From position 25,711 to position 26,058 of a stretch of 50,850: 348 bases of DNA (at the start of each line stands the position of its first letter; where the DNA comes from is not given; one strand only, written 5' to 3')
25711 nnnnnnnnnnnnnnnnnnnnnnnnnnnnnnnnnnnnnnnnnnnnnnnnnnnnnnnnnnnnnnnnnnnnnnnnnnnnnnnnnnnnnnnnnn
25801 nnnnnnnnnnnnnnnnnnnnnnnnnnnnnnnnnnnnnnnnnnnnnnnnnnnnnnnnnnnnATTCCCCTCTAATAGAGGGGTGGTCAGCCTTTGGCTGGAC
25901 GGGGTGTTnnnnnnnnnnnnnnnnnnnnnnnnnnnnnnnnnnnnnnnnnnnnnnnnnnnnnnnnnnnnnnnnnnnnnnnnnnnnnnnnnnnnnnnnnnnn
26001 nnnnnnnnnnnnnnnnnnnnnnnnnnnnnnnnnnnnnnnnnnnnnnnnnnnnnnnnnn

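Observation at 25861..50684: Composite element with conserved flanks around a sequence-variable but always-paired hairpin, co-oriented with the upstream gene: candidate structured RNA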

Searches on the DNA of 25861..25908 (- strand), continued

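Call 42: search_with_rna_model(model_id=R1, sources=[L116, L117, L118, L119, L120, L121, L122, L123, L124, L125, L126, L127, L128, L129, L130, L131, L132, L133, L134, L135, L136, L137, L138, L139, L140, L141, L142, L143, L144, L145, L146, L147, L148, L149, L150, L151, L152, L153, L154, L155, L156, L157, L158, L159, L160, L161, L162, L163, L164, L165, L166, L167, L168, L169, L170, L171, L172, L173, L174, L175, L176, L177, L178, L179, L180, L181, L182, L183, L184, L185, L186, L187, L188, L189, L190, L191, L192, L193, L194, L195], max_evalue=0.01)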
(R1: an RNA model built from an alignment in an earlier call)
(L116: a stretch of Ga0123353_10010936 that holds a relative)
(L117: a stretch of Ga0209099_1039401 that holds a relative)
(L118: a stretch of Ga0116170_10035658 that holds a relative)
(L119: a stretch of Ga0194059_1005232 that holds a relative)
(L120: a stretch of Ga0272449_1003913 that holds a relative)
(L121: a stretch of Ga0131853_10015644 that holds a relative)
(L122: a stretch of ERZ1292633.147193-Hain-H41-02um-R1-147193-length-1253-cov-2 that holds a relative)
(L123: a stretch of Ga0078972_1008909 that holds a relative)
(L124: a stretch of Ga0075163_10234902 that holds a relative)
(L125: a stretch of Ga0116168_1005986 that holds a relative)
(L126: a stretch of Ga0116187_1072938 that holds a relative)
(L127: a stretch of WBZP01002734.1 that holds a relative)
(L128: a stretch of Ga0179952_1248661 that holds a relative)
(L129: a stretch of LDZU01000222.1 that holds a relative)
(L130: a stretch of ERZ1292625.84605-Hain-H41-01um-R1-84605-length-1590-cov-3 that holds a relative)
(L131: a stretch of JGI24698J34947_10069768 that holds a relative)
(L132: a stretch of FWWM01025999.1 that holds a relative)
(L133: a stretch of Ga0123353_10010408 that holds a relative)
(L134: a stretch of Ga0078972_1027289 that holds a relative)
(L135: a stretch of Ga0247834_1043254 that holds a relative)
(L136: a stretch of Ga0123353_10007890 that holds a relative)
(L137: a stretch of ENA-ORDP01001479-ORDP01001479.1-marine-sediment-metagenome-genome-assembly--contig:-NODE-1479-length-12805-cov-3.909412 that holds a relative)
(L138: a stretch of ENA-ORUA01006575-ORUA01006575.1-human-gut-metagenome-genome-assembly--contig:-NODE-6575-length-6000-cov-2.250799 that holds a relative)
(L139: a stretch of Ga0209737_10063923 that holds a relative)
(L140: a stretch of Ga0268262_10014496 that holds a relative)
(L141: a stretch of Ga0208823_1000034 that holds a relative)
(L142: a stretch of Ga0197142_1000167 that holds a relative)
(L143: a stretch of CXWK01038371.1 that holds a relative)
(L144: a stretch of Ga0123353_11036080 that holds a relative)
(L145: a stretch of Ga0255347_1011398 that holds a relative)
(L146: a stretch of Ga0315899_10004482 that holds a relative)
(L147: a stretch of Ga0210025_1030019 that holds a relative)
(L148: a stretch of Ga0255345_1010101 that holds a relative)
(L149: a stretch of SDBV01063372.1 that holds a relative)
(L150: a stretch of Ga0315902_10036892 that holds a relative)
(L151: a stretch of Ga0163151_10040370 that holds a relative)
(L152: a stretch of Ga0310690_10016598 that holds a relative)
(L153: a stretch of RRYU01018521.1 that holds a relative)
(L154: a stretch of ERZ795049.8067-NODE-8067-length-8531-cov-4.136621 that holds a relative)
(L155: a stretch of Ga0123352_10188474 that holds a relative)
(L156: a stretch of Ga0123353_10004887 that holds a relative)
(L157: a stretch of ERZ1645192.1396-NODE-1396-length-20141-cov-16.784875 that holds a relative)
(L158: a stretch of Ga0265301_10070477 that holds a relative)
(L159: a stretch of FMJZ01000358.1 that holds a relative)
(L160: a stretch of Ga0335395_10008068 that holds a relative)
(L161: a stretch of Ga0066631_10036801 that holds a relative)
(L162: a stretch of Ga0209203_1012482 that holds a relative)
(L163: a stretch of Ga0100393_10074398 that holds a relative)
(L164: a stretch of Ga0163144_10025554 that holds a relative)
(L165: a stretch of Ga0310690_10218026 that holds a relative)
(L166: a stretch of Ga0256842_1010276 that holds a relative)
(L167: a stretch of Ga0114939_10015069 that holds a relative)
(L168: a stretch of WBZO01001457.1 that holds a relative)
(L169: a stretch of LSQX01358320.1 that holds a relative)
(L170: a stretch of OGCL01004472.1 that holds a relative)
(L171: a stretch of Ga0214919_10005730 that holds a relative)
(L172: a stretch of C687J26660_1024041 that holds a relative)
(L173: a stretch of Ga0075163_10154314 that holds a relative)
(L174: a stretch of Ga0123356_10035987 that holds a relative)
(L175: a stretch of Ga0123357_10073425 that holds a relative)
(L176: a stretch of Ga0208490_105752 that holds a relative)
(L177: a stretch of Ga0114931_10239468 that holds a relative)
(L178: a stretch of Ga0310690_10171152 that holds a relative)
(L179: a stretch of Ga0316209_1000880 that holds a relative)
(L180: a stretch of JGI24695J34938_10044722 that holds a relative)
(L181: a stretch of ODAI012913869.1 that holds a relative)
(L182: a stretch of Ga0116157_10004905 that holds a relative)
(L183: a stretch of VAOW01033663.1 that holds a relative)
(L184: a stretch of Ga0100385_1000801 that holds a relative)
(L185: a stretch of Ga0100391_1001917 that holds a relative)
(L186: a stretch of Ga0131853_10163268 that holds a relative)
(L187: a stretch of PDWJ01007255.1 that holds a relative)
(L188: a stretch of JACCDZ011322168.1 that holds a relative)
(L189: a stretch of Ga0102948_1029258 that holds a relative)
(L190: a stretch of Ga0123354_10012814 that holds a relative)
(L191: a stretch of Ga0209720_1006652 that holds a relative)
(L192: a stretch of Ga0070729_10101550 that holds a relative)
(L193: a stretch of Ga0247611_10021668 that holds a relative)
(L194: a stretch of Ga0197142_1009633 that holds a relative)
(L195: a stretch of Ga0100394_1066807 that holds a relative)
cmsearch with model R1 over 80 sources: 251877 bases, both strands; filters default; matches with E-value up to 0.01: 244.
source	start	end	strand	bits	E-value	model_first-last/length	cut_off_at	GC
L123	2406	2451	+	66.7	1.2e-13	1-46/46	no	0.54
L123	2357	2402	+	66.5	1.3e-13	1-46/46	no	0.59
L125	2596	2641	+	63.5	6.7e-13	1-46/46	no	0.52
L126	1274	1319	-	63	8.6e-13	1-46/46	no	0.61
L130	740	787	+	61.8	1.7e-12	1-46/46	no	0.52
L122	1023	1070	+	61.6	1.8e-12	1-46/46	no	0.54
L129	1295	1340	-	61.4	2.1e-12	1-46/46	no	0.61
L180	1066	1111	+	60.7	3.1e-12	1-46/46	no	0.65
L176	1258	1303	-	60.4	3.6e-12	1-46/46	no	0.61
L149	1921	1966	-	60.2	4e-12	1-46/46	no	0.67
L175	1534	1579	-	59.7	5.4e-12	1-46/46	no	0.7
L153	1925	1970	-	59.7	5.4e-12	1-46/46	no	0.7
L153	2467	2512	-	59.7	5.4e-12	1-46/46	no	0.7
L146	1151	1196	-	59.7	5.4e-12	1-46/46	no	0.67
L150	1923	1968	-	59.7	5.4e-12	1-46/46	no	0.67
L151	674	719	-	59.5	6.1e-12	1-46/46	no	0.67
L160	2485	2530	-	59.5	6.1e-12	1-46/46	no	0.67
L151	29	74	-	59.2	6.8e-12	1-46/46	no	0.65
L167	5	50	+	59.2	6.9e-12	1-46/46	no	0.67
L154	1875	1920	-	58.8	8.5e-12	1-46/46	no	0.63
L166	2009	2059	+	58.8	9e-12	1-46/46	no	0.57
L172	519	564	-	58.7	9.4e-12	1-46/46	no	0.7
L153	555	600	-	58.5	1e-11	1-46/46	no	0.7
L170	1927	1972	-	58.5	1.1e-11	1-46/46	no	0.63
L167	115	160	+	58.3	1.2e-11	1-46/46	no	0.7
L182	840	885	-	58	1.3e-11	1-46/46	no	0.72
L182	252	297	-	57.9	1.4e-11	1-46/46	no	0.67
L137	937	982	+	57.7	1.6e-11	1-46/46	no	0.65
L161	925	972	+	57.1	2.3e-11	1-46/46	no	0.52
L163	480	527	+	57.1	2.3e-11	1-46/46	no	0.52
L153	1753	1798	-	56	4.1e-11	1-46/46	no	0.65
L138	1925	1969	-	56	4.2e-11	1-46/46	no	0.71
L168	2396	2441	+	55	7.1e-11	1-46/46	no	0.63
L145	2343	2387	+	54.6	8.9e-11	1-46/46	no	0.51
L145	2388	2432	+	54.6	8.9e-11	1-46/46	no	0.51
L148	2343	2387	+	54.6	8.9e-11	1-46/46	no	0.51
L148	2388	2432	+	54.6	8.9e-11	1-46/46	no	0.51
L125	1063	1108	+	54.1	1.2e-10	1-46/46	no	0.52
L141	1766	1811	-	53.9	1.3e-10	1-46/46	no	0.65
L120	2455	2500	+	53.8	1.3e-10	1-46/46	no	0.54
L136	2404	2448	+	53.3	1.7e-10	1-46/46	no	0.67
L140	1752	1797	-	53.2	1.9e-10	1-46/46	no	0.67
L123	1884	1928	-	52.7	2.5e-10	1-46/46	no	0.6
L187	343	388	-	52.4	3e-10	1-46/46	no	0.61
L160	1894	1939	-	52.3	3.1e-10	1-46/46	no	0.63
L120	2357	2402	+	52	3.7e-10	1-46/46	no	0.52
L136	1942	1984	-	52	3.8e-10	1-46/46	no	0.7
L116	2880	2930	-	51.5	4.8e-10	1-46/46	no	0.53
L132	2361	2402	+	51.3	5.5e-10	1-46/46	no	0.57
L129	1948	1994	-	51.1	6e-10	1-46/46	no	0.57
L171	2442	2488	+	51.1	6e-10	1-46/46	no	0.57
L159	3623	3668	+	50.7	7.5e-10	1-46/46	no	0.59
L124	1001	1046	-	50.5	8.3e-10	1-46/46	no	0.67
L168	2550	2596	+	50.4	9e-10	1-46/46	no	0.6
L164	1915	1957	-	50.3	9.1e-10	1-46/46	no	0.63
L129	2344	2385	+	50.1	1.1e-09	1-46/46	no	0.6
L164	2367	2411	+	49.7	1.3e-09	1-46/46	no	0.6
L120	1884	1928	-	49.5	1.4e-09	1-46/46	no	0.56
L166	2063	2104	+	49.5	1.5e-09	1-46/46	no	0.57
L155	574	625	-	49.2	1.7e-09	1-46/46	no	0.58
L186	1915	1966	-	49.2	1.7e-09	1-46/46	no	0.58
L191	1954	2001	-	48.6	2.4e-09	1-46/46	no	0.5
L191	3708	3752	+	48.1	3.1e-09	1-46/46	no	0.51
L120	2406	2451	+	47.2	5.2e-09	1-46/46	no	0.57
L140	1245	1290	-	46.3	8.5e-09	1-46/46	no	0.67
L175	1952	1995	+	45.8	1.1e-08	1-46/46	no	0.68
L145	1945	1991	-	45.7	1.2e-08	1-46/46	no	0.57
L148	1945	1991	-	45.7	1.2e-08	1-46/46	no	0.57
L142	1945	1990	-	45.2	1.5e-08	1-46/46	no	0.57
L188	77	124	-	44.8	1.9e-08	1-46/46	no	0.54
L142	2343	2384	+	44.7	2e-08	1-46/46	no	0.62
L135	1515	1560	-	44.2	2.7e-08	1-46/46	no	0.67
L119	45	90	-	44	3e-08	1-46/46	no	0.65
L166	1605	1647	-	43.5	3.8e-08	1-46/46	no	0.56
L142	2385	2429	+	43.2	4.6e-08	1-46/46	no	0.51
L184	1876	1922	-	43.2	4.7e-08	1-46/46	no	0.53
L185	1876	1922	-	43.2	4.7e-08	1-46/46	no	0.53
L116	2381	2423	+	43.2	4.7e-08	1-46/46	no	0.56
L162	1130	1173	-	43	5.3e-08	1-46/46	no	0.52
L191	2349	2394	+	42.4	7.3e-08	1-46/46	no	0.43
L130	642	681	-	42.2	8e-08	1-46/46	no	0.65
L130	1155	1194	+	42.2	8e-08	1-46/46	no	0.65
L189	613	662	+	41.9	9.6e-08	1-46/46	no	0.52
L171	2368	2407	-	41.8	1e-07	1-46/46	no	0.62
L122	633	672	-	41.7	1.1e-07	1-46/46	no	0.57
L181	2329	2370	+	41.2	1.4e-07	1-46/46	no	0.67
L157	1904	1943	-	41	1.6e-07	1-46/46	no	0.65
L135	1963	2004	+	40.9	1.6e-07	1-46/46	no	0.67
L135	2080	2121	+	40.9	1.6e-07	1-46/46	no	0.67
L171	1936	1978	-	40.9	1.6e-07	1-46/46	no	0.56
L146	1598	1639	+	40.5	2e-07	1-46/46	no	0.67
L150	2370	2411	+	40.5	2e-07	1-46/46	no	0.67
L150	161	202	+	40.5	2.1e-07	1-46/46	no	0.69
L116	2608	2654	-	40.4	2.2e-07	1-46/46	no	0.55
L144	361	400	-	39.9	2.8e-07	1-46/46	no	0.62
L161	500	545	-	39.6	3.4e-07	1-46/46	no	0.57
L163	55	100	-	39.6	3.4e-07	1-46/46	no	0.57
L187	910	949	+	39.6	3.4e-07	1-46/46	no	0.65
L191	3446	3491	+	39.4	3.7e-07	1-46/46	no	0.48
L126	919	960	-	39.3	4e-07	1-46/46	no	0.55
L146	953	994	+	39.1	4.3e-07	1-46/46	no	0.64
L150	1762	1803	+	39.1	4.3e-07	1-46/46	no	0.64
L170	1102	1141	-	38.9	4.8e-07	1-46/46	no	0.65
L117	374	413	+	38.3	6.9e-07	1-46/46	no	0.73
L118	2349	2388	+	38.3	6.9e-07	1-46/46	no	0.73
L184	2382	2421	+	38.1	7.7e-07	1-46/46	no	0.65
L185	2382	2421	+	38.1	7.7e-07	1-46/46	no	0.65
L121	1115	1164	-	38.1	7.7e-07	1-46/46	no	0.68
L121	1575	1624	+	38.1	7.7e-07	1-46/46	no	0.68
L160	1849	1890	+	37.2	1.3e-06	1-46/46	no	0.71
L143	1925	1964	-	37.1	1.3e-06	1-46/46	no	0.62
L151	619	660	+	37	1.4e-06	1-46/46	no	0.67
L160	2430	2471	+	37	1.4e-06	1-46/46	no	0.67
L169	1900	1939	-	37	1.4e-06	1-46/46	no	0.65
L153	503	544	+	36.7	1.6e-06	1-46/46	no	0.71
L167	63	104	-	36.4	1.9e-06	1-46/46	no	0.74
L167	173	214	-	36.4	1.9e-06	1-46/46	no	0.74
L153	2415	2456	+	36.1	2.3e-06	1-46/46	no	0.74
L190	1440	1483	+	36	2.4e-06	1-46/46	no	0.66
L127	25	66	+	35.9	2.6e-06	1-46/46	no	0.74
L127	121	162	+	35.9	2.6e-06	1-46/46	no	0.74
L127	216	257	+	35.9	2.6e-06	1-46/46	no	0.74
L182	779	820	+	35.9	2.6e-06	1-46/46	no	0.74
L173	1778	1817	-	35.8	2.6e-06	1-46/46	no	0.68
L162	1178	1217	-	35.8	2.7e-06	1-46/46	no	0.68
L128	880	926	-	35.7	2.8e-06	1-46/46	no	0.53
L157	3944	3983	-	35.6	3e-06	1-46/46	no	0.65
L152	2329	2370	+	35.5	3.1e-06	1-46/46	no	0.64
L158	1296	1337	+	35.5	3.1e-06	1-46/46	no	0.64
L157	3218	3257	-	35.5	3.3e-06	1-46/46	no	0.68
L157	3260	3299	-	35.5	3.3e-06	1-46/46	no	0.68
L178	2083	2124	+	35.4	3.4e-06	1-46/46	no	0.69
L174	2386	2426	+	35.2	3.8e-06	1-46/46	no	0.71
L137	1774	1813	-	34.6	5.1e-06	1-46/46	no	0.68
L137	2356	2395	+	34.6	5.1e-06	1-46/46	no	0.68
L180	1017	1056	-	34.6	5.3e-06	1-46/46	no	0.68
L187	391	430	-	34.5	5.4e-06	1-46/46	no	0.65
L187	826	865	+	34.5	5.4e-06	1-46/46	no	0.65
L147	1639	1678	-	34.5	5.5e-06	1-46/46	no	0.68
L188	675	721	+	34.5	5.6e-06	1-46/46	no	0.62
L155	991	1031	+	34.4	5.8e-06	1-46/46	no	0.66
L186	2332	2372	+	34.4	5.8e-06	1-46/46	no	0.66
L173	2192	2231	+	34.4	5.8e-06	1-46/46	no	0.7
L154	2360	2400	+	34.3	6.2e-06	1-46/46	no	0.66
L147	2031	2071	+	34.2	6.5e-06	1-46/46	no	0.68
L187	868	907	+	34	7.2e-06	1-46/46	no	0.68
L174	1958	1999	-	34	7.3e-06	1-46/46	no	0.74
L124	1062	1103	+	34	7.4e-06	1-46/46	no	0.67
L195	1980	2020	+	33.9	7.6e-06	1-46/46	no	0.71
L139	2696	2735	-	33.9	7.7e-06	1-46/46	no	0.65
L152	1936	1975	-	33.8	7.9e-06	1-46/46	no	0.7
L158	903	942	-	33.8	7.9e-06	1-46/46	no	0.7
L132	1921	1994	-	33.8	8.2e-06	1-46/46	no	0.54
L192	458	497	+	33.7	8.5e-06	1-46/46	no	0.68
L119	549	588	-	33.6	9.2e-06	1-46/46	no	0.7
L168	1959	1998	-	33.6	9.2e-06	1-46/46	no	0.7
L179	1933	1972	-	33.6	9.2e-06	1-46/46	no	0.7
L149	2371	2410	+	33.6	9.2e-06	1-46/46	no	0.7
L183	1440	1479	-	33.5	9.7e-06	1-46/46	no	0.7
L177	756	796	+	33.4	1e-05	1-46/46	no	0.68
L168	3356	3395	-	33.4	1e-05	1-46/46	no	0.73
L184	1593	1632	+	33.3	1e-05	1-46/46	no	0.68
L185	1593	1632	+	33.3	1e-05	1-46/46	no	0.68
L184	1669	1714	-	33.2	1.1e-05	1-46/46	no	0.54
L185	1669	1714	-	33.2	1.1e-05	1-46/46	no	0.54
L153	2370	2411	+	33.2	1.1e-05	1-46/46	no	0.71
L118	2618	2657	-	33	1.2e-05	1-46/46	no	0.73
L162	1623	1662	+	33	1.3e-05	1-46/46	no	0.65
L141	1839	1880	+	32.9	1.3e-05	1-46/46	no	0.69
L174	365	404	-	32.9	1.4e-05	1-46/46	no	0.75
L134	1719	1758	+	32.7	1.5e-05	1-46/46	no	0.52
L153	1828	1869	+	32.6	1.6e-05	1-46/46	no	0.71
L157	1058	1097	-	32.5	1.6e-05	1-46/46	no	0.73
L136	1831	1872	+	32.5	1.7e-05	1-46/46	no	0.74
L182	190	232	+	32.4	1.7e-05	1-46/46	no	0.7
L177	357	396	-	32.4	1.7e-05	1-46/46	no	0.73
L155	1033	1074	+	32.2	1.9e-05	1-46/46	no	0.69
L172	592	633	+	31.9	2.3e-05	1-46/46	no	0.71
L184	1799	1838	+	31.8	2.4e-05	1-46/46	no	0.68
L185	1799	1838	+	31.8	2.4e-05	1-46/46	no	0.68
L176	1720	1760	+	31.8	2.5e-05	1-46/46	no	0.76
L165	787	828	+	31.6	2.7e-05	1-46/46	no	0.64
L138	2343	2381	+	31.5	2.8e-05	1-46/46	no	0.67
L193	2329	2370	+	31.4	3e-05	1-46/46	no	0.67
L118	1936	1975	-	31.1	3.5e-05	1-46/46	no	0.73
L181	1933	1975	-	30.6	4.6e-05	1-46/46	no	0.67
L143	541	581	-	30.5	4.9e-05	1-46/46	no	0.66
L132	1178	1223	-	30.1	6.1e-05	1-46/46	no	0.54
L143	273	312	+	30.1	6.2e-05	1-46/46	no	0.55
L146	1653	1716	-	29.6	7.9e-05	1-46/46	no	0.59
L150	2425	2488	-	29.6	7.9e-05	1-46/46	no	0.59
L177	302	342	+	29.2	9.8e-05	1-46/46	no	0.63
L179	2332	2372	+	29.1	0.0001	1-46/46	no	0.63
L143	2692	2731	-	28.8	0.00013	1-46/46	no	0.57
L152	2482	2524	-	28.7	0.00013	1-46/46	no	0.7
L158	1449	1491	-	28.7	0.00013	1-46/46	no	0.7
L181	2482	2524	-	28.7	0.00013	1-46/46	no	0.7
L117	587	626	-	28.5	0.00014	1-46/46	no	0.7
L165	394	433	-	28.4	0.00015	1-46/46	no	0.75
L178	1690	1729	-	28.4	0.00015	1-46/46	no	0.75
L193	1936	1975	-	28.4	0.00015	1-46/46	no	0.75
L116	1966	2004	-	28.3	0.00016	1-46/46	no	0.69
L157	2395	2435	+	28.2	0.00017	1-46/46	no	0.59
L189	211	260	-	28.2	0.00017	1-46/46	no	0.58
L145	1872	1916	+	28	0.00019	1-46/46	no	0.42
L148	1872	1916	+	28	0.00019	1-46/46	no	0.42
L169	2398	2438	+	27.5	0.00026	1-46/46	no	0.73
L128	1308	1338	+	27.4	0.00027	1-46/46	no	0.48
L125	2219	2249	+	27.4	0.00027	1-46/46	no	0.48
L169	1942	1993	-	27.1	0.00032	1-46/46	no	0.58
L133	2354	2436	+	27.1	0.00032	1-46/46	no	0.59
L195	1571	1609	-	26.8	0.00037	1-46/46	no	0.67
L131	1068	1115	-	26.7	0.0004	1-46/46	no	0.6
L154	1923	1962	-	26.5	0.00043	1-46/46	no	0.57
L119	488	529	+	26.5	0.00044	1-46/46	no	0.74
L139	1801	1889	-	26.2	0.00053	1-46/46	no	0.64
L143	2395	2435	+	26.2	0.00053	1-46/46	no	0.61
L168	2672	2711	-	25.8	0.00064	1-46/46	no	0.68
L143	2353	2393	+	25.5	0.00075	1-46/46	no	0.66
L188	2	76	-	25.4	0.0008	1-46/46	no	0.61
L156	1924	1981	+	25.4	0.00083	1-46/46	no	0.57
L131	951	1012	+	25.3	0.00088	1-46/46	no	0.58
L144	244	306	-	25.2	0.00091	1-46/46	no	0.52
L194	537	567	+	25.1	0.00097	1-46/46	no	0.52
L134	1928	1956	-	25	0.001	1-46/46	no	0.55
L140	1800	1842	-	24.2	0.0016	1-46/46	no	0.72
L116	2955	3000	+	24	0.0018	1-46/46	no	0.54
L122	1099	1137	+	23.8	0.002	1-46/46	no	0.62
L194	54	84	-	23.8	0.002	1-46/46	no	0.61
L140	1695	1741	+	23.6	0.0021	1-46/46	no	0.57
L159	1927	1955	-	23.3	0.0025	1-46/46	no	0.59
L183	1840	1880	+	23.1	0.0028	1-46/46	no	0.61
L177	798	836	+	23.1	0.003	1-46/46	no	0.67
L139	2343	2392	+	23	0.003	1-46/46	no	0.6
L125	1789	1821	-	22.8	0.0033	1-46/46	no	0.42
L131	1583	1629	-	22.8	0.0034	1-46/46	no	0.55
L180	966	1010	-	22.7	0.0036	1-46/46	no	0.56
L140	1293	1335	-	22.6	0.0038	1-46/46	no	0.74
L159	3971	4001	+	22.1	0.005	1-46/46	no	0.55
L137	1817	1852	-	22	0.0053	1-46/46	no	0.67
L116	978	1017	-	21.1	0.0085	1-46/46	no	0.68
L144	436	467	+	21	0.0092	1-46/46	no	0.66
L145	1917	1946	+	20.9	0.0094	1-46/46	no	0.5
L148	1917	1946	+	20.9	0.0094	1-46/46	no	0.5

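Call 71: search_with_rna_model(model_id=R1, source=L196, filters=off, max_evalue=1)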
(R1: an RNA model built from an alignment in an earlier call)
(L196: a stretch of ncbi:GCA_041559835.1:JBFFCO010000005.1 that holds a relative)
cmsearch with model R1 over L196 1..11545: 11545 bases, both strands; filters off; matches with E-value up to 1: 10.
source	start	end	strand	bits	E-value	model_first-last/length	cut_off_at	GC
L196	3685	3733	+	62.5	5.2e-14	1-46/46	no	0.59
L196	5800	5848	+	60.7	1.4e-13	1-46/46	no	0.57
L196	3714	3730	-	18.8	0.0014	27-43/46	no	0.59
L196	5829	5845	-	18.8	0.0014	27-43/46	no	0.59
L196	3203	3223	+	8.4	0.43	25-43/46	no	0.81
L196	3205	3225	-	8.4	0.43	25-43/46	no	0.81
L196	3127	3147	-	7.9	0.56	25-43/46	no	0.76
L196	3125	3145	+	7.9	0.57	25-43/46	no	0.76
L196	10388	10398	-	7.4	0.72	30-40/46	no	0.36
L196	7856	7906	-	6.9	0.96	1-46/46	no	0.47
